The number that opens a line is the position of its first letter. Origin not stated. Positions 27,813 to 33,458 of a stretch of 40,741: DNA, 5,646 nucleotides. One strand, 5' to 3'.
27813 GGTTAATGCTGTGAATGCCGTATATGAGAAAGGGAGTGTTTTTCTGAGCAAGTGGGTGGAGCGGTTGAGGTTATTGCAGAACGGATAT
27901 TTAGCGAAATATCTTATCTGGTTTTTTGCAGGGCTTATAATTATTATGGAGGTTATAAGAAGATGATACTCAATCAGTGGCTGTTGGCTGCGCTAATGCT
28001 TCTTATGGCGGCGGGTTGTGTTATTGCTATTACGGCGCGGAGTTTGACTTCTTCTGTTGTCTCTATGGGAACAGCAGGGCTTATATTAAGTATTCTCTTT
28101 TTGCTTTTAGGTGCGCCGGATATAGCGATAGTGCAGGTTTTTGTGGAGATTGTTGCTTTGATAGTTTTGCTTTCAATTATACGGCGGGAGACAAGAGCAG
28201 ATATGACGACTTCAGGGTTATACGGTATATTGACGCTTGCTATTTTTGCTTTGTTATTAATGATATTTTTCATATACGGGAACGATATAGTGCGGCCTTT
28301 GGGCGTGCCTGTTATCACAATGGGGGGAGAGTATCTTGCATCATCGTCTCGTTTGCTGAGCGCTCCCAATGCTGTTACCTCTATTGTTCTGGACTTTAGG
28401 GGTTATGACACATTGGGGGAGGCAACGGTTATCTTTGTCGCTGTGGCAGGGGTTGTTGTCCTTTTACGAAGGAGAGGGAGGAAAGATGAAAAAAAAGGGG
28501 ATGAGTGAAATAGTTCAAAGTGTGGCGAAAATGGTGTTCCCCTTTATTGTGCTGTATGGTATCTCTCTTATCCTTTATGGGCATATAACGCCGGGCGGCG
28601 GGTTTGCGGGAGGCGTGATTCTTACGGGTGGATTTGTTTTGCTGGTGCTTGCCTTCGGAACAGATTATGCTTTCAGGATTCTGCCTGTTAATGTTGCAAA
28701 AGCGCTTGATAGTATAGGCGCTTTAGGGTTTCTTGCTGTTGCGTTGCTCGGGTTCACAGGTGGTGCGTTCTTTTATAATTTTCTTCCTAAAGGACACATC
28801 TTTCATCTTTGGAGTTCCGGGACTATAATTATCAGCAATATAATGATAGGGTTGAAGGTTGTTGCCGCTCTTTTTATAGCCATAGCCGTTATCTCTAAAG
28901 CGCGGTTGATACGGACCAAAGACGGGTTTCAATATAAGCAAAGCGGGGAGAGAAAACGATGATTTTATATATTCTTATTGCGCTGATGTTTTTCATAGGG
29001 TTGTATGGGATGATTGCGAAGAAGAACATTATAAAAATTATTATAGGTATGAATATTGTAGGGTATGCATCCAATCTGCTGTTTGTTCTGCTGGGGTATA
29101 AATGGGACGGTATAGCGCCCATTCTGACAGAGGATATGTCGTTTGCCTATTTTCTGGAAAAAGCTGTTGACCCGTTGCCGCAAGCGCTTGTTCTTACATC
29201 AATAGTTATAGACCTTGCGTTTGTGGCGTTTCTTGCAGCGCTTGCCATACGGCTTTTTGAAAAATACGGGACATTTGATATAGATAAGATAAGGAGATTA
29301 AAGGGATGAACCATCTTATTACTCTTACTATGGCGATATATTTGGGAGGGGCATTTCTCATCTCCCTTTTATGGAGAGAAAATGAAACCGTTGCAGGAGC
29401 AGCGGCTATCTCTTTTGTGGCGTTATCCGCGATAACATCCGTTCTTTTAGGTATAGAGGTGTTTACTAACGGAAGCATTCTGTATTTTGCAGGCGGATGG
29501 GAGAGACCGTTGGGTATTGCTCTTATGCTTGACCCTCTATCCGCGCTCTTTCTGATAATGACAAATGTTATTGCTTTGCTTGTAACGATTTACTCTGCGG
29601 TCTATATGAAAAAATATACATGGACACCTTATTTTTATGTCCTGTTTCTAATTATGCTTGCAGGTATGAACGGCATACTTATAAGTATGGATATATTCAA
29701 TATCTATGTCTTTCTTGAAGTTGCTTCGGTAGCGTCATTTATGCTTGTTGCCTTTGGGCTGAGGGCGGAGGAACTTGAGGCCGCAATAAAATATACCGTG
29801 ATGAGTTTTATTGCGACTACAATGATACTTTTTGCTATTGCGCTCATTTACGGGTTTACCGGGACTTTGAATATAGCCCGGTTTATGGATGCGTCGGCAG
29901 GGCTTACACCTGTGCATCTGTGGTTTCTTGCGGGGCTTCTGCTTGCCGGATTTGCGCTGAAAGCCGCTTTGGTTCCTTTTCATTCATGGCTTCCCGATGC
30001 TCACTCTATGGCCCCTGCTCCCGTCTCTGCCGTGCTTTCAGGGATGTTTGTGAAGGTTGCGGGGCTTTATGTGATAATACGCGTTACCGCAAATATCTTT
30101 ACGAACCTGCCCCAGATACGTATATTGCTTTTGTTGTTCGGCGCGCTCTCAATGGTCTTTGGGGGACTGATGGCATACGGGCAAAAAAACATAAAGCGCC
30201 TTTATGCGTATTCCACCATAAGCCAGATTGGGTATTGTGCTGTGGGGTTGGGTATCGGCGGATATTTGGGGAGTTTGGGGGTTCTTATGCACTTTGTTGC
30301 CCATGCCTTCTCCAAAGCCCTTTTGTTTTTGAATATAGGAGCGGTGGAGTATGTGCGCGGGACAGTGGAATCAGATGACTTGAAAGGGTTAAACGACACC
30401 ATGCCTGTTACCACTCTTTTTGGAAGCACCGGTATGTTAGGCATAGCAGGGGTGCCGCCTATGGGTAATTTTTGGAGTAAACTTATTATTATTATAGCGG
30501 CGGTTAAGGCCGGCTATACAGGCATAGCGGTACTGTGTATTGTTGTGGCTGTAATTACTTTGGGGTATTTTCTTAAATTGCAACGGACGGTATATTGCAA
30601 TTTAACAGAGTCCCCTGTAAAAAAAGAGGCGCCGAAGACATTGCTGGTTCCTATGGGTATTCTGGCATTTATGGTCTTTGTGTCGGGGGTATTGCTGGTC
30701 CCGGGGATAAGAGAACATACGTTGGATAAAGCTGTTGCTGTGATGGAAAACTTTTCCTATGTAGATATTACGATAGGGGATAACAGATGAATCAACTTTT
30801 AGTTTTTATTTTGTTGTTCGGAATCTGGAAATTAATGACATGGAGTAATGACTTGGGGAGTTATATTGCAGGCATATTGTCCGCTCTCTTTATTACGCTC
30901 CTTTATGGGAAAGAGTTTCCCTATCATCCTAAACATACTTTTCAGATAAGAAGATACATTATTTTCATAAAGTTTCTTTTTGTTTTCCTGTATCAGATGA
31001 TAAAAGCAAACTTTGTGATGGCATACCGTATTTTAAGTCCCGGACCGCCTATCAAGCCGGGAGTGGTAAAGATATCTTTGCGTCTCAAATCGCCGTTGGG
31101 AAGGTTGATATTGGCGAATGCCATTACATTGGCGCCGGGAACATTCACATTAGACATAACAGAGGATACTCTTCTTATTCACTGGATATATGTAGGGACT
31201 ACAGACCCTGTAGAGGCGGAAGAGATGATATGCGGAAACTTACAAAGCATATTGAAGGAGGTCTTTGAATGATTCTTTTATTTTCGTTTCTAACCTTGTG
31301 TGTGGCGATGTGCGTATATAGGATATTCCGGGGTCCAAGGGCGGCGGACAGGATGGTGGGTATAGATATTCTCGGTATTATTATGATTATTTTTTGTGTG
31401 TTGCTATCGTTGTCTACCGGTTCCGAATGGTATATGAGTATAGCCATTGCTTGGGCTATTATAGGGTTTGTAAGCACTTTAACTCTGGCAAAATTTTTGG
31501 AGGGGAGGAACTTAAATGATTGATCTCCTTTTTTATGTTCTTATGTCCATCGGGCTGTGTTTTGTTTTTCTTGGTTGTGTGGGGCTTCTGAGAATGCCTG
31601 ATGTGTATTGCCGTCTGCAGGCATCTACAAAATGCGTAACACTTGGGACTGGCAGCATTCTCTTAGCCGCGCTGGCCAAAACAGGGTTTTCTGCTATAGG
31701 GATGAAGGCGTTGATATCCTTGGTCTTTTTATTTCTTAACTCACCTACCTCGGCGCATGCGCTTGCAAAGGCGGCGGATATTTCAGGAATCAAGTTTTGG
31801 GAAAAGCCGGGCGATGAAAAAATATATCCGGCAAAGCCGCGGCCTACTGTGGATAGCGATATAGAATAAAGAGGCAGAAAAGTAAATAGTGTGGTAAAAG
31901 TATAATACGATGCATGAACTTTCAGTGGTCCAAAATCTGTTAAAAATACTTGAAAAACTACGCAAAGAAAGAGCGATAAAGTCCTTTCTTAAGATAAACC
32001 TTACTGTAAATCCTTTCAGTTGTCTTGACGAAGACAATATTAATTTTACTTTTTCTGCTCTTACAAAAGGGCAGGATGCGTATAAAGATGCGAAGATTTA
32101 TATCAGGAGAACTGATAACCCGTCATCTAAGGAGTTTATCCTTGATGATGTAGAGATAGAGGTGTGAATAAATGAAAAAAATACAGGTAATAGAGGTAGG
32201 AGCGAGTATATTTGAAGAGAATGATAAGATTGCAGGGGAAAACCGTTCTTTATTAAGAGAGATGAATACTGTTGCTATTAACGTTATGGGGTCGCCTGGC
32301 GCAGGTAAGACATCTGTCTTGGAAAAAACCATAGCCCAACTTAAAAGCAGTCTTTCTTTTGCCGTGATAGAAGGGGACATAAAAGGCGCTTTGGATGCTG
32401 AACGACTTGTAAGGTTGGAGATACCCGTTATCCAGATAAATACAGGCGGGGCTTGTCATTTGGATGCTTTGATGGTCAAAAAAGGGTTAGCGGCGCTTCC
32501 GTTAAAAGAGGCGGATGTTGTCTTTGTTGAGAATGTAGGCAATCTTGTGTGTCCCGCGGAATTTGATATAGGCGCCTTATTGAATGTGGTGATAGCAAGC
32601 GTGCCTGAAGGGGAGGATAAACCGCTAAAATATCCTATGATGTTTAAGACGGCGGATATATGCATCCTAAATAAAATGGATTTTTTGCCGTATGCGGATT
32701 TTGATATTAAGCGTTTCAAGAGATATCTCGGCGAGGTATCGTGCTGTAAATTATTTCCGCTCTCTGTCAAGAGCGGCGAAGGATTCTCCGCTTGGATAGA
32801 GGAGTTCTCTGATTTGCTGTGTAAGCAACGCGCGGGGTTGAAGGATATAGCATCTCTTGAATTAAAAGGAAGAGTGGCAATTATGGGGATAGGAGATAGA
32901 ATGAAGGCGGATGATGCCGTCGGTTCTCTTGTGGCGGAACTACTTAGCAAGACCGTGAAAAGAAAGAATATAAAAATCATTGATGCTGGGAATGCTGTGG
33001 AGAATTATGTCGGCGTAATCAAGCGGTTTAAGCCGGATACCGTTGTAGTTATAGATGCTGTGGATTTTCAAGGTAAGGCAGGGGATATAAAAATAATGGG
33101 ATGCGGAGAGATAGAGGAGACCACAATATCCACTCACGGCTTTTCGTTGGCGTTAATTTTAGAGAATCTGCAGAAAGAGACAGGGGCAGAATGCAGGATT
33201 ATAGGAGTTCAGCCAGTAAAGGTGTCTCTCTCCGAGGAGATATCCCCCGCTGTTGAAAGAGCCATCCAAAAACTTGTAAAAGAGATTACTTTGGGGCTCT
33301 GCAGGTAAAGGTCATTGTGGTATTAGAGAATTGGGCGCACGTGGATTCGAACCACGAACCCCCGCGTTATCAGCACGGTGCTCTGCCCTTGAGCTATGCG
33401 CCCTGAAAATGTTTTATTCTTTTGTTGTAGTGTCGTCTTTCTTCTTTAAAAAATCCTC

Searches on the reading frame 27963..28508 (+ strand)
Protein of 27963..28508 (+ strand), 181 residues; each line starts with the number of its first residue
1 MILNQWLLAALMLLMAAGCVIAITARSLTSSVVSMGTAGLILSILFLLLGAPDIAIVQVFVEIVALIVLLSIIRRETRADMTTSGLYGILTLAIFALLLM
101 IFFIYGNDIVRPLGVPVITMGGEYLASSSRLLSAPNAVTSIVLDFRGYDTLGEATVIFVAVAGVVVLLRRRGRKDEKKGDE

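Call 5: search_protein_families(library=pfam, proteins=[window:27963-28508:+], max_evalue=0.001)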
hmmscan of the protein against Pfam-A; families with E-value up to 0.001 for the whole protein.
window:27963-28508:+ (181 aa): 2 families
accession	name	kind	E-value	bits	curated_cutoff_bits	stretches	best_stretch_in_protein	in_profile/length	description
PF13244.11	MbhD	-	1.7e-12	47.7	27.2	1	13-75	1-64/67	MBH, subunit D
PF20501.3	MbhE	-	1.4e-07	31.9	27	1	123-170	36-83/98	MBH, subunit E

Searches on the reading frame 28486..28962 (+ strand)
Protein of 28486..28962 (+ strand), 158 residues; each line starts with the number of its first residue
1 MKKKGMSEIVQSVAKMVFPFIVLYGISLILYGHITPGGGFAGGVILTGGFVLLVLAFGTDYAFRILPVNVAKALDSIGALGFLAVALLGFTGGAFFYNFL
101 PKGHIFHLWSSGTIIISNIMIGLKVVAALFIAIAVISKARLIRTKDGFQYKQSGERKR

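Call 5: search_protein_families(library=pfam, proteins=[window:28486-28962:+], max_evalue=0.001)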
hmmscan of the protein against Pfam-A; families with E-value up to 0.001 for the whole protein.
window:28486-28962:+ (158 aa): 1 family
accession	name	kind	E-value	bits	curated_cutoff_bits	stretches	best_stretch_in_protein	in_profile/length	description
PF04039.18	MnhB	-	5.8e-24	85.2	22.5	1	9-129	1-125/127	Domain related to MnhB subunit of Na+/H+ antiporter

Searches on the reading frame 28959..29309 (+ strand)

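Call 5: search_protein_families(library=pfam, proteins=[window:28959-29309:+], max_evalue=0.001)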
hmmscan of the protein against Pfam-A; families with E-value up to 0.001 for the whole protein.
window:28959-29309:+ (116 aa): 1 family
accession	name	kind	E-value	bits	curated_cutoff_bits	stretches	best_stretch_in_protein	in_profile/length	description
PF00420.29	Oxidored_q2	-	1e-26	92.9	26.1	1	3-116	2-95/95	NADH-ubiquinone/plastoquinone oxidoreductase chain 4L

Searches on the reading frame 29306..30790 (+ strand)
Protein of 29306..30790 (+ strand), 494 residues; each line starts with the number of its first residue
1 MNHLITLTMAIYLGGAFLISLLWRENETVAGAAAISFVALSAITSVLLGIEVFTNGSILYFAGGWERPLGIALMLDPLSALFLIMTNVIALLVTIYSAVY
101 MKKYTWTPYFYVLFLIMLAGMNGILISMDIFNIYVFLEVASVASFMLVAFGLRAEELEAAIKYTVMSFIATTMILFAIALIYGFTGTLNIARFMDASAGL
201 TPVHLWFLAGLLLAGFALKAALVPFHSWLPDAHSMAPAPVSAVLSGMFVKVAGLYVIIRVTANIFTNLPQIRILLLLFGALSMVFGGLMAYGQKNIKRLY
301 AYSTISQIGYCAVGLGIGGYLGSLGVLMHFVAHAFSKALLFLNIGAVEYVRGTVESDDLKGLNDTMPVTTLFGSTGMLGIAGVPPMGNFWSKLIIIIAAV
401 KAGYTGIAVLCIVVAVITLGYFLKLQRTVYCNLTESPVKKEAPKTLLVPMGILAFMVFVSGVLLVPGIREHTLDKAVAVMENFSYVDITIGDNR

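Call 5: search_protein_families(library=pfam, proteins=[window:29306-30790:+], max_evalue=0.001)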
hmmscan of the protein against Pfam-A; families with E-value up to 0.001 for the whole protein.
window:29306-30790:+ (494 aa): 3 families
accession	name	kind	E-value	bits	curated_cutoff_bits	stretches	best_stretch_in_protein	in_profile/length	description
PF00361.26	Proton_antipo_M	-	9.9e-66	222.4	21.5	1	127-418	1-294/294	NADH:quinone oxidoreductase/Mrp antiporter, TM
PF00662.26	Proton_antipo_N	-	8.8e-08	32.4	24.5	1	70-104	10-44/51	NADH-Ubiquinone oxidoreductase (complex I), chain 5 N-terminus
PF10125.14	NADHdeh_related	-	1e-06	28.7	27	1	121-260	81-211/218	NADH dehydrogenase I, subunit N related protein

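Call 24: search_protein_families(library=ncbifam, proteins=[window:29306-30790:+], max_evalue=0.00001)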
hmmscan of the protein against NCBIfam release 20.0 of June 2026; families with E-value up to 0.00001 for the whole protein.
window:29306-30790:+ (494 aa): 74 families (the best 25 are shown)
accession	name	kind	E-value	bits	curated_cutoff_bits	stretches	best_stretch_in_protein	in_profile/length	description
NF006240.0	PRK08376.1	subfamily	7e-89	299.1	662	1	2-491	4-519/521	putative monovalent cation/H+ antiporter subunit D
NF006241.0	PRK08377.1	equivalog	8.7e-86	288.9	645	1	5-463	5-462/494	NADH dehydrogenase subunit N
NF009306.0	PRK12663.1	equivalog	4.1e-82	276.6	542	1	1-488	2-490/498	Na+/H+ antiporter subunit D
NF006419.0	PRK08668.1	equivalog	4.8e-74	250.2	617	1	7-463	6-466/613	NADH dehydrogenase subunit M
NF009305.0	PRK12662.1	equivalog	5.3e-74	249.7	700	1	3-466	4-478/492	putative monovalent cation/H+ antiporter subunit D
NF005818.0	PRK07691.1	equivalog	1.9e-69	235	586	1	1-487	2-491/496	Na+/H+ antiporter subunit D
TIGR01770.1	NDH_I_N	subfamily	1.7e-68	231.7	332.6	1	18-466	23-468/472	NADH-quinone oxidoreductase subunit NuoN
NF009308.0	PRK12665.1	equivalog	8.8e-67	225.8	585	1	1-418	5-422/531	Na+/H+ antiporter subunit D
NF005141.0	PRK06590.1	equivalog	3.6e-66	224.4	556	1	2-472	2-476/615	NADH-quinone oxidoreductase subunit L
NF005097.0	PRK06525.1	equivalog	4.8e-65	220.1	430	1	3-465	3-476/480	hydrogenase 4 subunit D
NF006238.0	PRK08375.1-4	equivalog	7.9e-64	216.3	626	1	7-434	8-433/531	putative monovalent cation/H+ antiporter subunit D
NF005086.0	PRK06521.1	equivalog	8.4e-63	212.9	667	1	3-418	6-433/669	hydrogenase 4 subunit B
TIGR01972.1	NDH_I_M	subfamily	1.6e-61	208.5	263.8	1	7-463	3-467/486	NADH-quinone oxidoreductase subunit M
TIGR00944.1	2a6301s04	subfamily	8.6e-61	206.6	692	1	3-456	1-458/463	multicomponent K+/H+ antiporter, MrpD/PhaD subunit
TIGR01974.1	NDH_I_L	subfamily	2.4e-60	205.2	407.5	1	4-471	2-486/630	NADH-quinone oxidoreductase subunit L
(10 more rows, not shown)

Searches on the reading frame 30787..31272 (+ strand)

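Call 5: search_protein_families(library=pfam, proteins=[window:30787-31272:+], max_evalue=0.001)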
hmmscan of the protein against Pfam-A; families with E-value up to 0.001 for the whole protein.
window:30787-31272:+ (161 aa): 1 family
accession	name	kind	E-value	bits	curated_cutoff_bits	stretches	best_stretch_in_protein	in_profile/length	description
PF01899.21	MNHE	-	5.8e-38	130.4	27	1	7-159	1-145/145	Na+/H+ ion antiporter subunit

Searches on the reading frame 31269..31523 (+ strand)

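Call 5: search_protein_families(library=pfam, proteins=[window:31269-31523:+], max_evalue=0.001)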
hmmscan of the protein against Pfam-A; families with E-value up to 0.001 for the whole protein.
window:31269-31523:+ (84 aa): 1 family
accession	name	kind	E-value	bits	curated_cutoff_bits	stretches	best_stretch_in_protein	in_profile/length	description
PF04066.18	MrpF_PhaF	-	3.8e-16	59.7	23.3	1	26-78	1-53/53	Multiple resistance and pH regulation protein F (MrpF / PhaF)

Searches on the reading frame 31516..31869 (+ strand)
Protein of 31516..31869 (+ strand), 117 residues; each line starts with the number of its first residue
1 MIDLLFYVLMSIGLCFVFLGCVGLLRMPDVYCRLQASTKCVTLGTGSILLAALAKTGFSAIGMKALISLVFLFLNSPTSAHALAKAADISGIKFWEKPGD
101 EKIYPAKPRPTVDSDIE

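Call 5: search_protein_families(library=pfam, proteins=[window:31516-31869:+], max_evalue=0.001)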
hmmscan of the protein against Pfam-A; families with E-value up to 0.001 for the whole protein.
window:31516-31869:+ (117 aa): 1 family
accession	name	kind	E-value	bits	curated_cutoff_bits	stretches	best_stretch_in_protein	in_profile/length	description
PF03334.19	PhaG_MnhG_YufB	-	3.5e-23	82.1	23.4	1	9-87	1-79/80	Na+/H+ antiporter subunit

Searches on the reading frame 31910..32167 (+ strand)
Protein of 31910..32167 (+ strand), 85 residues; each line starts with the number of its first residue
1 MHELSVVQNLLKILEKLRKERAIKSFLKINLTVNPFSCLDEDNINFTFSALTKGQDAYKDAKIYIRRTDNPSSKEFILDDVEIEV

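Call 5: search_protein_families(library=pfam, proteins=[window:31910-32167:+], max_evalue=0.001)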
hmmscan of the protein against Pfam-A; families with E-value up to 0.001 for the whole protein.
window:31910-32167:+ (85 aa): 1 family
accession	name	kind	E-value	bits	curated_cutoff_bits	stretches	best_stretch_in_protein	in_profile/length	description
PF01155.25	HypA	-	9.1e-10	39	28.9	1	1-68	1-67/112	Hydrogenase/urease nickel incorporation, metallochaperone, hypA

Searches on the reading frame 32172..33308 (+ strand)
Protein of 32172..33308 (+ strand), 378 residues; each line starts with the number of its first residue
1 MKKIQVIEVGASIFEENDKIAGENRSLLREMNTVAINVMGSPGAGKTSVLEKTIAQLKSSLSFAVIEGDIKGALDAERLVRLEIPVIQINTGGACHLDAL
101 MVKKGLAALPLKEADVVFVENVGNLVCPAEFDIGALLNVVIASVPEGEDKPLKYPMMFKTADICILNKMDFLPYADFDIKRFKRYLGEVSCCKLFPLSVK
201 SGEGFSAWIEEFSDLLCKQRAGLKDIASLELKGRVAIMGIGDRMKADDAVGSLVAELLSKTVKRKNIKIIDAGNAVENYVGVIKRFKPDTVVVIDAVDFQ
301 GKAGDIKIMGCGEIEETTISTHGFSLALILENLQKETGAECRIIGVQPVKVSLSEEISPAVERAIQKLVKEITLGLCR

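Call 5: search_protein_families(library=pfam, proteins=[window:32172-33308:+], max_evalue=0.001)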
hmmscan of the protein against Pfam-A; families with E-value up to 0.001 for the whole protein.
window:32172-33308:+ (378 aa): 2 families
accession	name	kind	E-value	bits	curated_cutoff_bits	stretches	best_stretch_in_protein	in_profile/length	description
PF02492.25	cobW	-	1.8e-21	77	20.7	1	36-189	3-172/180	CobW/HypB/UreG, nucleotide-binding domain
PF01750.23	HycI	-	4.5e-19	69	23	1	254-373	3-128/130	Hydrogenase maturation protease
